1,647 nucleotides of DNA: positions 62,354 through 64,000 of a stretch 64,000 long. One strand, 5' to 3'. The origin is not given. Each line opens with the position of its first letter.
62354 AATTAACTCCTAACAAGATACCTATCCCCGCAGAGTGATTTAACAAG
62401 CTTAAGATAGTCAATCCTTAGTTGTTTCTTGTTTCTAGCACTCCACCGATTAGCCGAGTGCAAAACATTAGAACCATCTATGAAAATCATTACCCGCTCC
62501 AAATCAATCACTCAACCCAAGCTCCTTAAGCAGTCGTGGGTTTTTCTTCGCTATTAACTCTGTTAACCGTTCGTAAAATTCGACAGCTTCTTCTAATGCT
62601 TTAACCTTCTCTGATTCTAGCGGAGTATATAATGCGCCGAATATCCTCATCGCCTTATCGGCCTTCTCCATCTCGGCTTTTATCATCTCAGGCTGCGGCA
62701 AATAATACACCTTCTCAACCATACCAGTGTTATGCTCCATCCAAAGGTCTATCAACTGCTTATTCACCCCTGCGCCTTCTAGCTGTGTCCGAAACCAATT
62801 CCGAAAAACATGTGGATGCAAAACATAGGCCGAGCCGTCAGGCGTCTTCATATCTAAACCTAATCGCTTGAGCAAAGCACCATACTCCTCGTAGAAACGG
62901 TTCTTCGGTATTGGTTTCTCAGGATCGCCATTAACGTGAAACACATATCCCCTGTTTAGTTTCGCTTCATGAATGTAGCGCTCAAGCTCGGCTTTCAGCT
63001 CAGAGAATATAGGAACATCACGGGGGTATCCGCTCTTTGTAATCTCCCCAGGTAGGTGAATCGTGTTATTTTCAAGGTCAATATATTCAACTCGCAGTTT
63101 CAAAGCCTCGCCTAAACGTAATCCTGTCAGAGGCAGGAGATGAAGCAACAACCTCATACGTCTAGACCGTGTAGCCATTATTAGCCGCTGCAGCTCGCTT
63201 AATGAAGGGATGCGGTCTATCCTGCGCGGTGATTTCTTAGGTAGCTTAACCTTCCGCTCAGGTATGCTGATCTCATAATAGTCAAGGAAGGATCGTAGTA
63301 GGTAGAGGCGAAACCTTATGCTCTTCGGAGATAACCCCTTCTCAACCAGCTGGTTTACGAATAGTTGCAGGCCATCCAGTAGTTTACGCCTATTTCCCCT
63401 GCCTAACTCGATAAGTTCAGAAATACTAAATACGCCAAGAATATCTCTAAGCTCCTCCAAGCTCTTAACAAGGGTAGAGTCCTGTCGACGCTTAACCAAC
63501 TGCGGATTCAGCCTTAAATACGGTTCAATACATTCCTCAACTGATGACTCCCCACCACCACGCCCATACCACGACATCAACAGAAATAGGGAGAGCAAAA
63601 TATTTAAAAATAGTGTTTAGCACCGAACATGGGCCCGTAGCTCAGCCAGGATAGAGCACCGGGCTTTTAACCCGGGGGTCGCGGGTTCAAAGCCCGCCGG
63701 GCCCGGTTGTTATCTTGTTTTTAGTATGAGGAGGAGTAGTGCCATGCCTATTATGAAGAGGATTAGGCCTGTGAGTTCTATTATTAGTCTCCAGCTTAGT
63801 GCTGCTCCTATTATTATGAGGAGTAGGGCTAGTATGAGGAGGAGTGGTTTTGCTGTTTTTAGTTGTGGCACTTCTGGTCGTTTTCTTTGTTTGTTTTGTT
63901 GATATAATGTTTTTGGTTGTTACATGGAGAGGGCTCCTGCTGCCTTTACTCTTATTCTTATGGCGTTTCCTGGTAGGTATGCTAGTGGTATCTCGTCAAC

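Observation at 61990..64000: Integrase/tRNA-Lys junction with AT-rich DNA on both sides: remnant or edge of an integrated element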

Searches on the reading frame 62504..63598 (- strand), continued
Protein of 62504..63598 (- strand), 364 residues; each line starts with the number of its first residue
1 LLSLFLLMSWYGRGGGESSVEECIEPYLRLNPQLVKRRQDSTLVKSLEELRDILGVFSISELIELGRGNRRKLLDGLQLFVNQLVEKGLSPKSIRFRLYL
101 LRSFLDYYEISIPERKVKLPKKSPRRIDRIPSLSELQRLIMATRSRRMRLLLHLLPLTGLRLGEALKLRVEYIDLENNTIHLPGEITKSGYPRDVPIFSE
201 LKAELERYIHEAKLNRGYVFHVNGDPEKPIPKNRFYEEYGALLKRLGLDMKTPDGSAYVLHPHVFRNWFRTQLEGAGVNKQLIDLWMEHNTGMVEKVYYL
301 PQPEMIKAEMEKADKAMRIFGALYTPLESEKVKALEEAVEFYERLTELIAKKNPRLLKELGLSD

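Call 46: search_protein_families(library=pfam, proteins=[L044:4008-4712:+, L044:4737-5741:-, L044:5745-6650:-, L044:6676-7425:-, L044:7445-8698:-, L044:8780-9580:-, L044:9602-10534:-, L044:10544-11176:-, L044:735-2507:+], max_evalue=0.001)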
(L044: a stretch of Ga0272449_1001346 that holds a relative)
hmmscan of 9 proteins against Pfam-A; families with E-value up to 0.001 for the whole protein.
L044:4008-4712:+ (234 aa): 7 families
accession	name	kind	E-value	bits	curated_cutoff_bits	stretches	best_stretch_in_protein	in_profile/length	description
PF00005.33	ABC_tran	-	4.6e-31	108.7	25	1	18-162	2-137/137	ABC transporter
PF13304.12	AAA_21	-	5.1e-15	56.8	27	2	131-188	235-294/304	AAA domain, putative AbiEii toxin, Type IV TA system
PF02463.25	SMC_N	-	4.1e-10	39.9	40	1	25-195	22-202/220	RecF/RecN/SMC N terminal domain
PF13476.12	AAA_23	-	9.7e-06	26.8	27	1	18-73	11-63/201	AAA domain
PF09818.15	ABC_ATPase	-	6.4e-05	22.6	23.2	0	26-47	78-99/283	P-loop domain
PF13555.12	AAA_29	-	0.00023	21.3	27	1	23-44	18-39/61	P-loop containing region of AAA domain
PF13175.12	AAA_15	-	0.00045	20.4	32.1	1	17-47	14-43/374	AAA ATPase domain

L044:4737-5741:- (334 aa): 1 family
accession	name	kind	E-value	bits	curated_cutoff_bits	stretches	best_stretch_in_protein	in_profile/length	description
PF02653.21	BPD_transp_2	-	4.1e-34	118.4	26.8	1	7-312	2-266/269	Branched-chain amino acid transport system / permease component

L044:5745-6650:- (301 aa): 1 family
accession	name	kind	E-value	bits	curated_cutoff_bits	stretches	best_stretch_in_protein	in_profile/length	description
PF02653.21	BPD_transp_2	-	5.3e-34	118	26.8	1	9-262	4-252/269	Branched-chain amino acid transport system / permease component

L044:6676-7425:- (249 aa): 8 families
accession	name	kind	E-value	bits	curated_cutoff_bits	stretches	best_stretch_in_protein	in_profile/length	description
PF00005.33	ABC_tran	-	1.3e-31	110.5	25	1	19-178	1-136/137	ABC transporter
PF13304.12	AAA_21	-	2.6e-09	38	27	1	32-50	2-20/304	AAA domain, putative AbiEii toxin, Type IV TA system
PF13476.12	AAA_23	-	4.3e-07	31.2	27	1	12-50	10-40/201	AAA domain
PF13555.12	AAA_29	-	1.2e-05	25.4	27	1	20-57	13-50/61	P-loop containing region of AAA domain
PF02463.25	SMC_N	-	5.8e-05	23.1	40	0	16-49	10-44/220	RecF/RecN/SMC N terminal domain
PF13401.12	AAA_22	-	0.00011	22.9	27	1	29-96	5-72/130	AAA domain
PF13175.12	AAA_15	-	0.00012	22.3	32.1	1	16-49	11-43/374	AAA ATPase domain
PF13191.12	AAA_16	-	0.00019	22.4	32.6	1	28-73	24-66/167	AAA ATPase domain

L044:7445-8698:- (417 aa): 3 families
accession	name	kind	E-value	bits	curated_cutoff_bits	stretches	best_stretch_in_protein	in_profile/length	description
PF01094.35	ANF_receptor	-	7.5e-21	75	25.4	1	66-213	3-151/353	Receptor family ligand binding region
PF13458.12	Peripla_BP_6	-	1.9e-19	71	31.7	1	68-358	24-306/343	Periplasmic binding protein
PF10518.14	TAT_signal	-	0.00016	21.9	22.7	1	6-25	2-21/21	TAT (twin-arginine translocation) pathway signal sequence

L044:8780-9580:- (266 aa): 1 family
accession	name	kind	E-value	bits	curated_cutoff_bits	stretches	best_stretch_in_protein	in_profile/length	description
PF02585.22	PIG-L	-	8.5e-32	110.8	28.2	1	6-135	1-128/129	GlcNAc-PI de-N-acetylase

L044:9602-10534:- (310 aa): 4 families
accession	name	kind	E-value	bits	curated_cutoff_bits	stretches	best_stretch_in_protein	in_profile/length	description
PF13416.11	SBP_bac_8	-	4.3e-24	86.2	27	1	21-268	20-272/279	Bacterial extracellular solute-binding protein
PF01547.30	SBP_bac_1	-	2.3e-20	74.3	26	1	39-246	52-307/307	Bacterial extracellular solute-binding protein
PF13343.11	SBP_bac_6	-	2.6e-11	43.9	24.6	1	38-259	4-220/245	Bacterial extracellular solute-binding protein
PF13531.11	SBP_bac_11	-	8.4e-06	26.2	25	1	15-250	28-223/227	Bacterial extracellular solute-binding protein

L044:10544-11176:- (210 aa): 1 family
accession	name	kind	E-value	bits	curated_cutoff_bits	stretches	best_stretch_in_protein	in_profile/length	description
PF01546.33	Peptidase_M20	-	4.1e-16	60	24.6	1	83-182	1-104/206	Peptidase family M20/M25/M40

L044:735-2507:+ (590 aa): 8 families
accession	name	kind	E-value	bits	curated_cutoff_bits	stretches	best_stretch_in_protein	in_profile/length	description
PF00890.30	FAD_binding_2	-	1.5e-57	196.1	20.4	1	28-422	1-414/414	FAD binding domain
PF02910.25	Succ_DH_flav_C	-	3.8e-25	88.8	20.8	1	477-580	3-112/130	Fumarate reductase flavoprotein C-term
PF07992.20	Pyr_redox_2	-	1.3e-11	44.9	26.1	1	28-69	2-44/291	Pyridine nucleotide-disulphide oxidoreductase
PF01266.30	DAO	-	4.7e-10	40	27.9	1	28-222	1-206/353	FAD dependent oxidoreductase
PF03486.20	HI0933_like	-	2.8e-09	37.2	50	1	157-407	106-219/244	HI0933-like protein Rossmann domain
PF12831.13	FAD_oxidored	-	4e-06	26.8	27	0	28-56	1-29/416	FAD dependent oxidoreductase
PF01134.28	GIDA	-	0.00013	21.6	22.1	1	28-71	1-46/391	Glucose inhibited division protein A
PF13738.12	Pyr_redox_3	-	0.00047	19.9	30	0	24-59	162-197/305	Pyridine nucleotide-disulphide oxidoreductase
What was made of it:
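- In L044, cellular-looking operons lie between the att repeats (call 46).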

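Call 48: search_protein_families(library=ncbifam, proteins=[window:62504-63577:-], max_evalue=1)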
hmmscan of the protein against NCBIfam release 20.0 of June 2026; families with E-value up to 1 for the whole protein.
window:62504-63577:- (357 aa): 11 families
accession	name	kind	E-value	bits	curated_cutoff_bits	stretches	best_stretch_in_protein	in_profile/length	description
NF040815.2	recomb_XerA_Arch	equivalog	5.3e-23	81.9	220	1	68-284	45-244/263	site-specific tyrosine recombinase/integron integrase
TIGR02224.1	recomb_XerC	equivalog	1.3e-10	41.1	335.15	1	70-266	49-249/295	tyrosine recombinase XerC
TIGR02225.1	recomb_XerD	equivalog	1.4e-10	41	329.6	1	70-303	46-283/290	site-specific tyrosine recombinase XerD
NF001399.0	PRK00283.1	subfamily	3.8e-09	36.2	279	1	69-266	55-255/300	tyrosine recombinase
TIGR02249.1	integrase_gron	subfamily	5.3e-09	35.8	265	1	91-206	72-181/315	integron integrase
NF040693.1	recomb_GmtY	equivalog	1e-07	31.6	340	1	201-303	342-441/441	gamma-mobile-trio recombinase GmtY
NF002331.0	PRK01287.1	subfamily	0.0011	18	371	1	105-206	123-227/365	site-specific tyrosine recombinase XerC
NF007370.0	PRK09870.1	subfamily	0.017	14.7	221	1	139-284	32-169/200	tyrosine-type DNA invertase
NF007246.0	PRK09692.1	domain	0.019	13.6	434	1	118-274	214-355/413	integrase domain-containing protein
NF011946.0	PRK15417.1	equivalog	0.04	13.1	435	1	118-174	111-166/337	integron integrase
NF003462.0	PRK05084.1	equivalog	0.045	12.5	267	1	144-203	200-256/360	tyrosine recombinase XerS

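Call 49: search_solved_structures(query=window:62504-63577:-, max_evalue=0.01)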
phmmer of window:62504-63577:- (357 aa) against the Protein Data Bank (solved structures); distinct sequences matched with E-value up to 0.01: 4.
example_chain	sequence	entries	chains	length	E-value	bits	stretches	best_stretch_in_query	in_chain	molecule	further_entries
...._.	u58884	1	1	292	6.8e-16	61.8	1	52-315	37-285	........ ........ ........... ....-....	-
5hxy_A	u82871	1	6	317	7e-05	25.6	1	88-283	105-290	Tyrosine recombinase XerA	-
1a0p_A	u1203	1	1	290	0.00023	23.9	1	68-291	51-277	SITE-SPECIFIC RECOMBINASE XERD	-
5vfz_A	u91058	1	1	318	0.00026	23.7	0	113-178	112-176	Gp33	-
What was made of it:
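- The best PDB and NCBIfam matches are XerA (calls 48, 49).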

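Call 50: search_dna_similar(query=window:62504-63577:-, collection=plasmids, mode=protein, max_evalue=0.001, max_rows=15)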
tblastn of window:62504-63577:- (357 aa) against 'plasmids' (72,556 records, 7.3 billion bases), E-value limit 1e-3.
Records with a match: 5; places in all: 5; records where one place covers at least 80% of the query: 0.
Best place of each record, by identity: <60% 5.
By first word of the organism name: Clostridium 2; Paenibacillus 2; Pseudomonas 1.
By predicted mobility (MOB-suite, as given by PLSDB): non-mobilizable 5.
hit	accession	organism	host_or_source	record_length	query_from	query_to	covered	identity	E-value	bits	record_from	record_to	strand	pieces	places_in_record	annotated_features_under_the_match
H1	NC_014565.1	Clostridium carboxidivorans P7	agricultural settling lagoon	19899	70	300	65%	25.6%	2e-4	51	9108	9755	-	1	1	tyrosine-type recombinase/integrase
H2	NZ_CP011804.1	Clostridium carboxidivorans P7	cell culture,agricultural settling ...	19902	70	300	65%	25.6%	2e-4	51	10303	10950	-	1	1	tyrosine-type recombinase/integrase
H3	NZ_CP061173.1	Paenibacillus peoriae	cell culture,soil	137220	68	291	63%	24.9%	4e-7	60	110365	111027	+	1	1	site-specific tyrosine recombinase/integron integrase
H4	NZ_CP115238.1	Pseudomonas aeruginosa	Homo sapiens,culture samples from human ...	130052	74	241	47%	30.3%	8e-4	49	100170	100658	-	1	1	tyrosine-type recombinase/integrase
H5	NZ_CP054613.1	Paenibacillus cellulosilyticus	cell culture,soil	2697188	157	270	32%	35.6%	3e-6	57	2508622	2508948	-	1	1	none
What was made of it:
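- On Class II / 'pNOB8-type' archaeal integrases: tblastn against PLSDB plasmids returned only distant bacterial recombinases (call 50).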

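Call 51: search_dna_similar(query=window:62504-63577:-, collection=phages, mode=protein, max_evalue=0.001, max_rows=15)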
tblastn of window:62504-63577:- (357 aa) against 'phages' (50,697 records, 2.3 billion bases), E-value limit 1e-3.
Records with a match: 9; places in all: 9; records where one place covers at least 80% of the query: 0.
Best place of each record, by identity: <60% 9.
By first word of the organism name: Aeromonas 6; Brevibacillus 3.
By host as written in the record: Aeromonas hydrophila 3; Brevibacillus laterosporus 3; Aeromonas salmonicida HER1104 1; Aeromonas salmonicida HER1098 1; Aeromonas salmonicida HER1084 1.
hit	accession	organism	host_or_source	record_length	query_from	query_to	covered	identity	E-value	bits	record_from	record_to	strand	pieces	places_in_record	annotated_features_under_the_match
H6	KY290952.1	Aeromonas phage 32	Aeromonas salmonicida HER1104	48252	156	354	54%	26.2%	4e-4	68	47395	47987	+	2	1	integrase | hypothetical protein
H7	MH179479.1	Aeromonas phage 85AhydR10PP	Aeromonas hydrophila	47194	156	307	43%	23.4%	2e-4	49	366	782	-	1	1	integrase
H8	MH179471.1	Aeromonas phage 14AhydR10PP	Aeromonas hydrophila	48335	156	307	43%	23.4%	3e-4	49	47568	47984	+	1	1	integrase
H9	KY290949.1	Aeromonas phage Asp37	Aeromonas salmonicida HER1098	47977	156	291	38%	25.7%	9e-5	50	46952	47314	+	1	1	integrase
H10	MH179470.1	Aeromonas phage 13AhydR10PP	Aeromonas hydrophila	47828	156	307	43%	22.7%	7e-4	48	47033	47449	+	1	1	integrase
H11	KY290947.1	Aeromonas phage 3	Aeromonas salmonicida HER1084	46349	156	291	38%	25.0%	4e-4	49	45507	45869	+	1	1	integrase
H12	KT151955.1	Brevibacillus phage Jenst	Brevibacillus laterosporus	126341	156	291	38%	23.5%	6e-4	48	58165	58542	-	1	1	putative recombinase XerD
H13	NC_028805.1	Brevibacillus phage Jenst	Brevibacillus laterosporus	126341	156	291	38%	23.5%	6e-4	48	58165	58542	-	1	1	integrase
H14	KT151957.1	Brevibacillus phage SecTim467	Brevibacillus laterosporus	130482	156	291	38%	23.5%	6e-4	48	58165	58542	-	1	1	putative recombinase XerD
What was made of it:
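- Tried and rejected: The phage and plasmid collections gave only remote bacterial recombinases (calls 50, 51).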

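Call 69: find_encoding_contigs(protein=P0002, flank=10000, max_places=3)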
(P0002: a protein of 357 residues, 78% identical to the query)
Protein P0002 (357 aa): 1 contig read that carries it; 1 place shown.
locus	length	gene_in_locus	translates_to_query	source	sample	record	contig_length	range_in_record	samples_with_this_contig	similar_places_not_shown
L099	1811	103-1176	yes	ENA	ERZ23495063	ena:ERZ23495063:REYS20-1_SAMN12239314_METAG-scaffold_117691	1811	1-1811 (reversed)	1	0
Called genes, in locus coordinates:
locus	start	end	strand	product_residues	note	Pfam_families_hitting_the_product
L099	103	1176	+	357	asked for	PF00589:Phage_integrase, PF16795:Phage_integr_3 (faint)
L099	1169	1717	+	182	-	-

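Call 70: find_encoding_contigs(protein=P0004, flank=10000, max_places=3)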
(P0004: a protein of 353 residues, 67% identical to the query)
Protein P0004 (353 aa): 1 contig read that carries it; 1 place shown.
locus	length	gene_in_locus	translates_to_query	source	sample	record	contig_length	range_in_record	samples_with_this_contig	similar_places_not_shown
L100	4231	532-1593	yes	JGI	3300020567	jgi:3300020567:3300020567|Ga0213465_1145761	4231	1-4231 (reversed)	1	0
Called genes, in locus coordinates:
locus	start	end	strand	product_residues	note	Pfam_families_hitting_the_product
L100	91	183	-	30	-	-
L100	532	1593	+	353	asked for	PF00589:Phage_integrase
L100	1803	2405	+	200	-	-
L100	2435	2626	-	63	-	-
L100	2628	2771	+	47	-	-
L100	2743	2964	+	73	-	-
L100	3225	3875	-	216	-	-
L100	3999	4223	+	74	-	-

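Call 73: search_protein_families(library=pfam, proteins=[L099:1169-1717:+, L002:11183-11638:-, L016:2464-4548:+], max_evalue=0.01)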
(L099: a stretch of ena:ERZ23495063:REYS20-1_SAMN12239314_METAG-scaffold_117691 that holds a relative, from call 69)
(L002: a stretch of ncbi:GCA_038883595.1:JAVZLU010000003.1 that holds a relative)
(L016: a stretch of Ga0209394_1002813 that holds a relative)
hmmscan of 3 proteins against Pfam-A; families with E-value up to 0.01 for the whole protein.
L099:1169-1717:+ (182 aa): 0 families

L002:11183-11638:- (151 aa): 2 families
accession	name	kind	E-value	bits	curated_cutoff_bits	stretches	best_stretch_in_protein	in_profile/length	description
PF23203.1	KIF21A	-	0.0038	17.4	28.5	1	3-79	29-107/161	KIF21A-like domain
PF07888.16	CALCOCO1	-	0.0052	16.2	36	1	19-123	66-168/496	Calcium binding and coiled-coil domain (CALCOCO1) like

L016:2464-4548:+ (694 aa): 0 families

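Call 74: search_solved_structures(query=window:62504-63577:-, max_evalue=1e-10, show_alignments=1)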
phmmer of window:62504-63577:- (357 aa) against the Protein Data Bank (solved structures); distinct sequences matched with E-value up to 1e-10: 1.
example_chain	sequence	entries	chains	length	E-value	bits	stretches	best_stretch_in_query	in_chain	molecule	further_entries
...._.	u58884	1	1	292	6.8e-16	61.8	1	52-315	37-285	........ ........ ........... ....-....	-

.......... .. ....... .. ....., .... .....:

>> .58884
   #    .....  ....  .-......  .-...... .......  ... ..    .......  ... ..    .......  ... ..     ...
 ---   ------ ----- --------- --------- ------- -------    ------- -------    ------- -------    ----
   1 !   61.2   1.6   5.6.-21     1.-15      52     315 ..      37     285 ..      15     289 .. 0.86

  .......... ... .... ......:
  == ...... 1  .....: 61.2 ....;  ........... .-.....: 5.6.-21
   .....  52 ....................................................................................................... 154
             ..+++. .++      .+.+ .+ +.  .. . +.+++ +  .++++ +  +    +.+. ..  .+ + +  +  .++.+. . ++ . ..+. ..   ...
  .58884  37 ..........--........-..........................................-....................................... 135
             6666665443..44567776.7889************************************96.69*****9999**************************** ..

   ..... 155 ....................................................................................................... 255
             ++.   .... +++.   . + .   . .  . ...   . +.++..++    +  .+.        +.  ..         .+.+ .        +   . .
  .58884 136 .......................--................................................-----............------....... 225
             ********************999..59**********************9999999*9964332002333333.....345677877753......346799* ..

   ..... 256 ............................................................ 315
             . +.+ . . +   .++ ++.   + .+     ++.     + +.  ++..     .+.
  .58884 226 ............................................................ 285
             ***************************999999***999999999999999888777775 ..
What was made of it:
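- The catalytic hexad is intact (call 74).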

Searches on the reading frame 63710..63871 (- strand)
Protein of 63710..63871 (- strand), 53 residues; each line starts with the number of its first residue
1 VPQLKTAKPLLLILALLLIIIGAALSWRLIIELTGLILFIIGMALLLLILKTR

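Call 8: search_protein_families(library=pfam, proteins=[window:63710-63871:-], max_evalue=0.01)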
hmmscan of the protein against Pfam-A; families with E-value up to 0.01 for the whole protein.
window:63710-63871:- (53 aa): 0 families

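Call 48: search_protein_families(library=ncbifam, proteins=[window:63710-63871:-], max_evalue=1)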
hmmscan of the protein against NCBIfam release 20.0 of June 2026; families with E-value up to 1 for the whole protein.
window:63710-63871:- (53 aa): 3 families
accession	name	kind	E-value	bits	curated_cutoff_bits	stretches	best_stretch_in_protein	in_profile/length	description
NF003425.0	PRK04897.1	equivalog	0.56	9.4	355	1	9-49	15-56/298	zinc metalloprotease HtpX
NF058603.1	SCO2097_fam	equivalog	0.59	10.5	110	1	10-49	47-85/129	SCO2097 family morphological protein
NF058582.1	Microco_LAVTG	domain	0.64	10.2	27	1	9-25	11-27/34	LAVTG motif-containing sortase-dependent surface protein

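Call 68: find_encoding_contigs(protein=window:63710-63871:-, flank=10000, max_places=4)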
Protein window:63710-63871:- (53 aa): no gene with exactly this product is on record in the collection.
